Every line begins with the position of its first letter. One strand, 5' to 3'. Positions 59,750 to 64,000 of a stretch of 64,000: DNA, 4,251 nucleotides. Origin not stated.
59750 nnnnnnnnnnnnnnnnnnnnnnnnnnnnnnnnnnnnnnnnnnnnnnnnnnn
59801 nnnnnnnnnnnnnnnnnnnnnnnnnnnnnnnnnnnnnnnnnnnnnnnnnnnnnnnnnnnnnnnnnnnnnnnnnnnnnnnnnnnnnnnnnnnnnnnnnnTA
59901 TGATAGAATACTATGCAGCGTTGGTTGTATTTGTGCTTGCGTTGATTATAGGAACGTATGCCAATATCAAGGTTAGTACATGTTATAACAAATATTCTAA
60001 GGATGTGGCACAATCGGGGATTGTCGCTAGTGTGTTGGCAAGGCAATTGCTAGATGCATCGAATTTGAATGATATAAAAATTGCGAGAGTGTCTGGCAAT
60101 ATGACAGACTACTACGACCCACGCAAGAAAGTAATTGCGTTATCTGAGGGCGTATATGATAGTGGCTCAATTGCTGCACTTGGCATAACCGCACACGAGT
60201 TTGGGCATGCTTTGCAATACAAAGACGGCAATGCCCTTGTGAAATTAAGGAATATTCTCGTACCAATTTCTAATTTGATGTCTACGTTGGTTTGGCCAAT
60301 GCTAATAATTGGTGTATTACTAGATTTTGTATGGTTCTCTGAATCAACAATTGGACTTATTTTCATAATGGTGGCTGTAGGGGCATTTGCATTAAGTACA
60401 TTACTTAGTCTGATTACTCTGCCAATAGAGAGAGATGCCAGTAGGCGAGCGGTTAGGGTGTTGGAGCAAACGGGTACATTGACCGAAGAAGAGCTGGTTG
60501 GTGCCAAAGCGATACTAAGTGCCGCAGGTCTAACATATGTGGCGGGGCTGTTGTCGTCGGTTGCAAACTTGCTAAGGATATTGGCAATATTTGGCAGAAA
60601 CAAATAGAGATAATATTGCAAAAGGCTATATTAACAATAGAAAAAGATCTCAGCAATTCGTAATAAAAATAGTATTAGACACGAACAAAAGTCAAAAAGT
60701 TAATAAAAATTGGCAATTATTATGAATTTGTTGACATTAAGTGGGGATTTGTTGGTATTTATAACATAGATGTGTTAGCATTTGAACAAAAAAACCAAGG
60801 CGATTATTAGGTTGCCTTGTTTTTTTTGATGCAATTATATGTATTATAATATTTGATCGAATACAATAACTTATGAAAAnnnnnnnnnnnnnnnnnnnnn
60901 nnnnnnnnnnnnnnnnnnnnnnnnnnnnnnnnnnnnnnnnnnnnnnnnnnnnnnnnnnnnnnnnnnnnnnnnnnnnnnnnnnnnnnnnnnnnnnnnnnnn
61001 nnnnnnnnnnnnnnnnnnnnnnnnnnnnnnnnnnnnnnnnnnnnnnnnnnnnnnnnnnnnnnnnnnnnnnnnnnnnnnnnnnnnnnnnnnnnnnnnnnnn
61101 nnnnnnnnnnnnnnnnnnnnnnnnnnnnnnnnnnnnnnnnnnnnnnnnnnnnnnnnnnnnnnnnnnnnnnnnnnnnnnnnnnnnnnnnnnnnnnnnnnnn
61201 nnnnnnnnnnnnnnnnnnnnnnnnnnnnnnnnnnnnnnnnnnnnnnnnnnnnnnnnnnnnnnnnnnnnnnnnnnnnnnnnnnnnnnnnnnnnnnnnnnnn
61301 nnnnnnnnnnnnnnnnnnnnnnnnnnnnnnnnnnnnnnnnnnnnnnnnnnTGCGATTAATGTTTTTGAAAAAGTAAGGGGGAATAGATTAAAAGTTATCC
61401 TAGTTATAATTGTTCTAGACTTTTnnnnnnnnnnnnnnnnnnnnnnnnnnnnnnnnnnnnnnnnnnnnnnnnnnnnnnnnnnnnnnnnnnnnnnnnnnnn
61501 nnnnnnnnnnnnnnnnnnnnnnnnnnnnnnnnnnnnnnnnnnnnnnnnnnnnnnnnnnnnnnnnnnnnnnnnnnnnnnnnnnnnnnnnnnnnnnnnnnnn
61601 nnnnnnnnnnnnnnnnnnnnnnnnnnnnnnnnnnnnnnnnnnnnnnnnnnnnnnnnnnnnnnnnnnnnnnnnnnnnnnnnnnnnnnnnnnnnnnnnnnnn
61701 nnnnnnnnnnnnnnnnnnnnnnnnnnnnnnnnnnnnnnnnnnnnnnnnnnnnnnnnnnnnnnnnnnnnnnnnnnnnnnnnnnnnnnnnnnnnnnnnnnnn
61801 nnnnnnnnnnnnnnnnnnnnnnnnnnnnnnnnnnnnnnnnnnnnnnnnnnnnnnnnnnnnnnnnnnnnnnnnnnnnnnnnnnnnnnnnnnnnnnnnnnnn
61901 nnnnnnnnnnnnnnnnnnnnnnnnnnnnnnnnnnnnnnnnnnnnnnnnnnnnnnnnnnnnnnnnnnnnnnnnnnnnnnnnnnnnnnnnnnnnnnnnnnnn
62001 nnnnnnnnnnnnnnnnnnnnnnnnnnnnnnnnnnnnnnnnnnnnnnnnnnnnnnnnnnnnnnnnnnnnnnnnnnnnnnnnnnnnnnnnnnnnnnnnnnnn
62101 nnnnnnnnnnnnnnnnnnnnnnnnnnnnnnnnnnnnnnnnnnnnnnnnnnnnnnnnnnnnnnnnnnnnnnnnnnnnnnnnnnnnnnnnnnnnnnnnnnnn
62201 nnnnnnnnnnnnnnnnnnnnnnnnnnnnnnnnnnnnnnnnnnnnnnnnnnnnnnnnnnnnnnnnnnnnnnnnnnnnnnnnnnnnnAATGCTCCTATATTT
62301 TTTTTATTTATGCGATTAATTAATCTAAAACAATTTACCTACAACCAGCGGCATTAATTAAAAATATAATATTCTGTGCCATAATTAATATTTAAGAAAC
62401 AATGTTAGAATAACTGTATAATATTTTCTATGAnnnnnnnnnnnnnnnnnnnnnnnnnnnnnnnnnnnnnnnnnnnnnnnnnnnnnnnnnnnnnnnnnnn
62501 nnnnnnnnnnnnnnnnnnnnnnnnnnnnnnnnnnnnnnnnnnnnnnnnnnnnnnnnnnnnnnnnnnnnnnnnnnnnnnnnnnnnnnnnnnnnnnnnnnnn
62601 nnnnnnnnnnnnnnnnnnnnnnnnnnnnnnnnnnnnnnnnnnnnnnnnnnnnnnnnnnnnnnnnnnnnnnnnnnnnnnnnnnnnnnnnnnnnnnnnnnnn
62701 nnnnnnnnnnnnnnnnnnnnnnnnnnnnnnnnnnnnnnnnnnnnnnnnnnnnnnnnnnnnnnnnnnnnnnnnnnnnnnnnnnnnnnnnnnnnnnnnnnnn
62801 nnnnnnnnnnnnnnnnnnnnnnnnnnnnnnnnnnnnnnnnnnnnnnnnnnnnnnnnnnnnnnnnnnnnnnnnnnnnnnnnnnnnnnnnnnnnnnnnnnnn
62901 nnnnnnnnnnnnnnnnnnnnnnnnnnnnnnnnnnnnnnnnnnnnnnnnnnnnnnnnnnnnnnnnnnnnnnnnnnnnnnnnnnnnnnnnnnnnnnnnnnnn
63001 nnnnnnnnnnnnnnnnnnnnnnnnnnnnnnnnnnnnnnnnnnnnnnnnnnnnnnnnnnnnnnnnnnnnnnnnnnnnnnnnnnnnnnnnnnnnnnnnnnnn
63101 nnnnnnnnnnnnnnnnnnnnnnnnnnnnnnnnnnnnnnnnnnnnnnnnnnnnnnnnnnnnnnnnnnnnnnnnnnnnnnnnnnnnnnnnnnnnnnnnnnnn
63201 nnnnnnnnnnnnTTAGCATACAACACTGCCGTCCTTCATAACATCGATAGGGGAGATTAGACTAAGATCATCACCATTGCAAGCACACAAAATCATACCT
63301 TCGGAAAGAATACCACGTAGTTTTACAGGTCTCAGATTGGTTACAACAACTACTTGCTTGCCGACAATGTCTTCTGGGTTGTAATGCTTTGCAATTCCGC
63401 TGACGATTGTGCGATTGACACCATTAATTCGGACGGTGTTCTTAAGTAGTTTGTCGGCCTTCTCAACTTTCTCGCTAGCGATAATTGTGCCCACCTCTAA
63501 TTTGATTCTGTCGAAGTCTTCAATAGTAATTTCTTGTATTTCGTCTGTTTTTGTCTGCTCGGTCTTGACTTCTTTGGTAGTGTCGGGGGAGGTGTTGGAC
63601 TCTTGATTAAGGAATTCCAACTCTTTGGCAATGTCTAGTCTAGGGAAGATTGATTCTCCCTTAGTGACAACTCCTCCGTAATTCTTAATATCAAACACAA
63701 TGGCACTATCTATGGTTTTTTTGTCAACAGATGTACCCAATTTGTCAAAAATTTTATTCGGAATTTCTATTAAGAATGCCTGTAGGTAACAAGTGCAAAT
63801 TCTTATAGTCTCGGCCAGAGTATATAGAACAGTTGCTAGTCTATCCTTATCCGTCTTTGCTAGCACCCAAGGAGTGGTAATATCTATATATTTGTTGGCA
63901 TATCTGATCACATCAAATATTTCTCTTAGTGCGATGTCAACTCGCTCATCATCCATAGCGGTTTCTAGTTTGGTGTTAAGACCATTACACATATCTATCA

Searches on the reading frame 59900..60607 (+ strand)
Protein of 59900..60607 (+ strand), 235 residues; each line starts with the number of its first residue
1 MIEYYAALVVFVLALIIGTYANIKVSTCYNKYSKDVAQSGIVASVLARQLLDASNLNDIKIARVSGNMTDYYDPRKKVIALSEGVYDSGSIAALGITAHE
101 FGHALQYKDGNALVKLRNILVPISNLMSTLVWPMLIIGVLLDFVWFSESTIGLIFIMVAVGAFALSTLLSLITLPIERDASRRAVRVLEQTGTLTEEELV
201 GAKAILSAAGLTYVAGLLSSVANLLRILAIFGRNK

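Call 7: search_protein_families(library=pfam, proteins=[window:59900-60607:+])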
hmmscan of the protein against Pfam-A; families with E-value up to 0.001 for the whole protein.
window:59900-60607:+ (235 aa): 1 family
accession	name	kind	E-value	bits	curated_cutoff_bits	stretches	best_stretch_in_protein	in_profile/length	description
PF04298.18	Zn_peptidase_2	-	9.8e-71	238.2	27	1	8-231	2-217/218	Putative neutral zinc metallopeptidase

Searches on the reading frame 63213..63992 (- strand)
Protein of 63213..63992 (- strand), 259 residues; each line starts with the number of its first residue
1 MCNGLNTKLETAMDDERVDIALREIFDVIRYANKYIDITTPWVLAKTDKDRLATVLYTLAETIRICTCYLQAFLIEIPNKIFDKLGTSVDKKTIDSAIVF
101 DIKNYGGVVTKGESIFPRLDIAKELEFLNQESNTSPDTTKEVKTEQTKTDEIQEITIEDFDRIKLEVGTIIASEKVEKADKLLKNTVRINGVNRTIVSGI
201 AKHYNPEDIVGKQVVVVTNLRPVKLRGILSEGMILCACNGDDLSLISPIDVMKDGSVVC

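Call 14: search_protein_families(library=pfam, proteins=[window:63213-63992:-])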
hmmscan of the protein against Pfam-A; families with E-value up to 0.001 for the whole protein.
window:63213-63992:- (259 aa): 2 families
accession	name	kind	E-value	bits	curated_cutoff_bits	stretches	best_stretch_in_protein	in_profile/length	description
PF01588.26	tRNA_bind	-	1.8e-24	86.1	27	1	165-255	1-94/96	Putative tRNA binding domain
PF19303.5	Anticodon_3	-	4.8e-05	23.7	23.5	1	8-121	24-137/152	Anticodon binding domain of methionyl tRNA ligase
